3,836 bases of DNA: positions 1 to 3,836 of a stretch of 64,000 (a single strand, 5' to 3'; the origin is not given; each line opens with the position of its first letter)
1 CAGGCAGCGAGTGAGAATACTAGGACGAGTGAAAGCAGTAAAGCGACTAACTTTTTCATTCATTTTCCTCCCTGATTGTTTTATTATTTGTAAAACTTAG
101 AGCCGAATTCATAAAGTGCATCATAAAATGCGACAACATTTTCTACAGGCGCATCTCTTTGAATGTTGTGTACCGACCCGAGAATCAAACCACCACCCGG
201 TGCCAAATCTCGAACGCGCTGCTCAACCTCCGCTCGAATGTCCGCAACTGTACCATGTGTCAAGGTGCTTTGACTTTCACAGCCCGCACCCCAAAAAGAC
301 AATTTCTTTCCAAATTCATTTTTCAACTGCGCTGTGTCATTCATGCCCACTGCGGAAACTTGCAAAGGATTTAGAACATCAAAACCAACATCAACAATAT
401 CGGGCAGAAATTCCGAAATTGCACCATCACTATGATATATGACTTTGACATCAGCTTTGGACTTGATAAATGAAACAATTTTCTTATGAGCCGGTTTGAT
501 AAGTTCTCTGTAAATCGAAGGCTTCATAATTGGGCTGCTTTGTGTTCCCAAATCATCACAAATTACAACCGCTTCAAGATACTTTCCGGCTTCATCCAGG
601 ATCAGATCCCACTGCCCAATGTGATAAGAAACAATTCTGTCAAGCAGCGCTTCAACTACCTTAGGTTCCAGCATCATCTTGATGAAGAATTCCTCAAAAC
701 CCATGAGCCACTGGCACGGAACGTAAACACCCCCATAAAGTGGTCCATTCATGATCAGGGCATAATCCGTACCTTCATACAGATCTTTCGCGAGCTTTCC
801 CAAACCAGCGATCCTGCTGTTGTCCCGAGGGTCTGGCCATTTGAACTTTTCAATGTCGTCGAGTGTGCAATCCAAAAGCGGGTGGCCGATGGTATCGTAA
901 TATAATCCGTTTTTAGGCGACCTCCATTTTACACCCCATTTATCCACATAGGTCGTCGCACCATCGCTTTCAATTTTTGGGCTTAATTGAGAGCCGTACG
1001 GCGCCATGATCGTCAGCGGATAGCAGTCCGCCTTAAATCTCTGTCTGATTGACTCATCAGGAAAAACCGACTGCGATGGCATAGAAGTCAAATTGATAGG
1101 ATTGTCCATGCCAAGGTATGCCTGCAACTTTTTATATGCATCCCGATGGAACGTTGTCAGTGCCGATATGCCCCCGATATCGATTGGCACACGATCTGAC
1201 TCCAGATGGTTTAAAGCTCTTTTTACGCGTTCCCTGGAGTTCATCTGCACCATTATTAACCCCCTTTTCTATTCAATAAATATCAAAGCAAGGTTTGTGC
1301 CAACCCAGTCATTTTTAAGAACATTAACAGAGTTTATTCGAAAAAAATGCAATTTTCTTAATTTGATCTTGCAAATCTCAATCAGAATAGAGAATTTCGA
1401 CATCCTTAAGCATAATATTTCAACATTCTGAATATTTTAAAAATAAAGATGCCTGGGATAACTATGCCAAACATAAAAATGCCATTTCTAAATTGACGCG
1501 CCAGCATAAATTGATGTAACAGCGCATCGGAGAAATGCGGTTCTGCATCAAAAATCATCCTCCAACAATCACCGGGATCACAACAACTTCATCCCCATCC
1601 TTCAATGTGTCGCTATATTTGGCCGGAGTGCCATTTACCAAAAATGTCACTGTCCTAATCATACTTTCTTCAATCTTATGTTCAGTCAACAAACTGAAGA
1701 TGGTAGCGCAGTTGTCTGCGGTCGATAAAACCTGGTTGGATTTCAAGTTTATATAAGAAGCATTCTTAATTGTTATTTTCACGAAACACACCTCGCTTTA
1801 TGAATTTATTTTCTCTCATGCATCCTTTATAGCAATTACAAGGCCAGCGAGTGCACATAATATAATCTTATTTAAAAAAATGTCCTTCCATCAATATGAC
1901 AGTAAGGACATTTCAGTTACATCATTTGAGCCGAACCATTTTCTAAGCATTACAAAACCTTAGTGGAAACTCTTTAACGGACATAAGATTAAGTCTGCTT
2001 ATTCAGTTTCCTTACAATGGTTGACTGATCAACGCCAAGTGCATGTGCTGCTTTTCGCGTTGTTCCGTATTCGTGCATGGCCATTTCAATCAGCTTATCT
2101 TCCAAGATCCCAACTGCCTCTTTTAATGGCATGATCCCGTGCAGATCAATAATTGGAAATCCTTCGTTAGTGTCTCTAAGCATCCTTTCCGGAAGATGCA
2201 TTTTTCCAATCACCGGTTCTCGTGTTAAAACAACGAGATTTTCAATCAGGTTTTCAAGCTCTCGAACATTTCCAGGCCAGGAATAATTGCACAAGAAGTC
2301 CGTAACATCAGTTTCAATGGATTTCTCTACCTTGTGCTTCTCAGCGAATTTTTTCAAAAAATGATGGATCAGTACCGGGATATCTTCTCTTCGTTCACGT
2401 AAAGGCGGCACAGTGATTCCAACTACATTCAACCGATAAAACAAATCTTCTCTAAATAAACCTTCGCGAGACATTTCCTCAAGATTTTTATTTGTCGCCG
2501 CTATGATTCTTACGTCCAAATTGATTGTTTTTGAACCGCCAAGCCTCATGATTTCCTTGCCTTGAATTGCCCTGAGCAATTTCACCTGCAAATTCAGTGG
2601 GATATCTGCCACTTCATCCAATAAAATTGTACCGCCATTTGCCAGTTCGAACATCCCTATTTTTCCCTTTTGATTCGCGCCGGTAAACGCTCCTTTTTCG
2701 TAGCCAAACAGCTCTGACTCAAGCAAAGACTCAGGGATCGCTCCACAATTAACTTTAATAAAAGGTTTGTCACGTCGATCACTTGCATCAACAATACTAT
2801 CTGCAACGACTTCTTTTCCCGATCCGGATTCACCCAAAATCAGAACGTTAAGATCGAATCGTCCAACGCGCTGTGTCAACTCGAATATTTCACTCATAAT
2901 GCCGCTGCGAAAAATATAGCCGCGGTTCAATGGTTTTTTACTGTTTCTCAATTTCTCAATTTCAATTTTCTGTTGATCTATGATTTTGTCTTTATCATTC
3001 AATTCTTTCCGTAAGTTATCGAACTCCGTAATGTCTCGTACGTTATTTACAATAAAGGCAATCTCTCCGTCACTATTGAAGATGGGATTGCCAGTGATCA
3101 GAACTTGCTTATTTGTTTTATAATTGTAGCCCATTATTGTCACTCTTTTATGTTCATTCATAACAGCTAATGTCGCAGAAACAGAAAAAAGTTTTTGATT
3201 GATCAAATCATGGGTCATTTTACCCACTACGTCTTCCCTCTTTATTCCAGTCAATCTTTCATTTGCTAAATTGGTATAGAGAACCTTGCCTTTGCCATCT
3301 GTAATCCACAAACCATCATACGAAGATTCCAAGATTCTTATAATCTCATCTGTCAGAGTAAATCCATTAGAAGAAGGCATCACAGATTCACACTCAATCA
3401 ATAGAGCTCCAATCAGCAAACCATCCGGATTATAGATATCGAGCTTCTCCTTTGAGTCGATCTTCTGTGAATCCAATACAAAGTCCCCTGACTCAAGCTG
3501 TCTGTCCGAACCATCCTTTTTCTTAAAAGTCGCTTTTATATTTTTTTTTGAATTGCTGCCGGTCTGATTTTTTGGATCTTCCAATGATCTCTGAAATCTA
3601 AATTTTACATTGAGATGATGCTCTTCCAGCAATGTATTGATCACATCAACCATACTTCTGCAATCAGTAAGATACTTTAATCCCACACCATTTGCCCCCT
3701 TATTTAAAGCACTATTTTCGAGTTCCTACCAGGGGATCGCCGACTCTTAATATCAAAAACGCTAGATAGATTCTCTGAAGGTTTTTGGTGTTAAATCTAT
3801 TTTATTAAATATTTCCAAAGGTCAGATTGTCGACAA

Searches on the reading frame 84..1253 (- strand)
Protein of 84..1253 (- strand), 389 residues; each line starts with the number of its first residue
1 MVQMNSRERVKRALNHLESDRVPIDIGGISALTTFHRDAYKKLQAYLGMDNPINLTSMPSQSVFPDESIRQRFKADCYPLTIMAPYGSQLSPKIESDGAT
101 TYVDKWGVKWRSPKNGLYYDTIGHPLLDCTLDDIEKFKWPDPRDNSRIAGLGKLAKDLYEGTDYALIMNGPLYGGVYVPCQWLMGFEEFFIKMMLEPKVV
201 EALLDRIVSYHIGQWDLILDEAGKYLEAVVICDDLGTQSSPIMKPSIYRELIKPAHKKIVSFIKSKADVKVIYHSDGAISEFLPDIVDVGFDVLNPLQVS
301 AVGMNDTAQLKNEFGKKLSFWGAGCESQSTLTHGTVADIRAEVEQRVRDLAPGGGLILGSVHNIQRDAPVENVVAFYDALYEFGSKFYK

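Call 14: search_protein_families(library=pfam, proteins=[window:84-1253:-], max_evalue=0.001)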
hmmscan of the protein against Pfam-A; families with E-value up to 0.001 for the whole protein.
window:84-1253:- (389 aa): 1 family
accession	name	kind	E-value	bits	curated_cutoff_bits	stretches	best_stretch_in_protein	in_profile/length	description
PF01208.23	URO-D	-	3.2e-21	76.2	23.9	1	130-382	101-345/346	Uroporphyrinogen decarboxylase (URO-D)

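Call 69: search_solved_structures(query=window:84-1253:-, max_evalue=0.001)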
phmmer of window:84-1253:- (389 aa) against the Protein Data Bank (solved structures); distinct sequences matched with E-value up to 0.001: 0.

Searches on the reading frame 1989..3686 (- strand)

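Call 14: search_protein_families(library=pfam, proteins=[window:1989-3686:-], max_evalue=0.001)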
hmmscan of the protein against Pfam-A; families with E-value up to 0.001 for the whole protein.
window:1989-3686:- (565 aa): 8 families
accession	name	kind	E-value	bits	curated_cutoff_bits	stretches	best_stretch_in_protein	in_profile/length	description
PF00158.32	Sigma54_activat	-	2.9e-67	226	20.2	1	259-424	3-167/168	Sigma-54 interaction domain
PF25601.1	AAA_lid_14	-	1.7e-27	95.5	27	1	430-507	1-79/87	AAA+ ATPase lid domain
PF14532.12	Sigma54_activ_2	-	2.6e-16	60.6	25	1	261-429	4-138/138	Sigma-54 interaction domain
PF00989.32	PAS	-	5.6e-14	52.5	22.6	1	117-219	5-113/113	PAS fold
PF13426.13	PAS_9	-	1.8e-11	44.6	27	1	124-221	2-103/103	PAS domain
PF18024.7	HTH_50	-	1.2e-09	38.2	27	1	519-563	2-46/50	Helix-turn-helix domain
PF08448.16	PAS_4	-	4.6e-06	27.3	23.1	1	119-222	1-108/110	PAS fold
PF07728.20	AAA_5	-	9.4e-06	26.1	22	1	280-402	1-125/139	AAA domain (dynein-related subfamily)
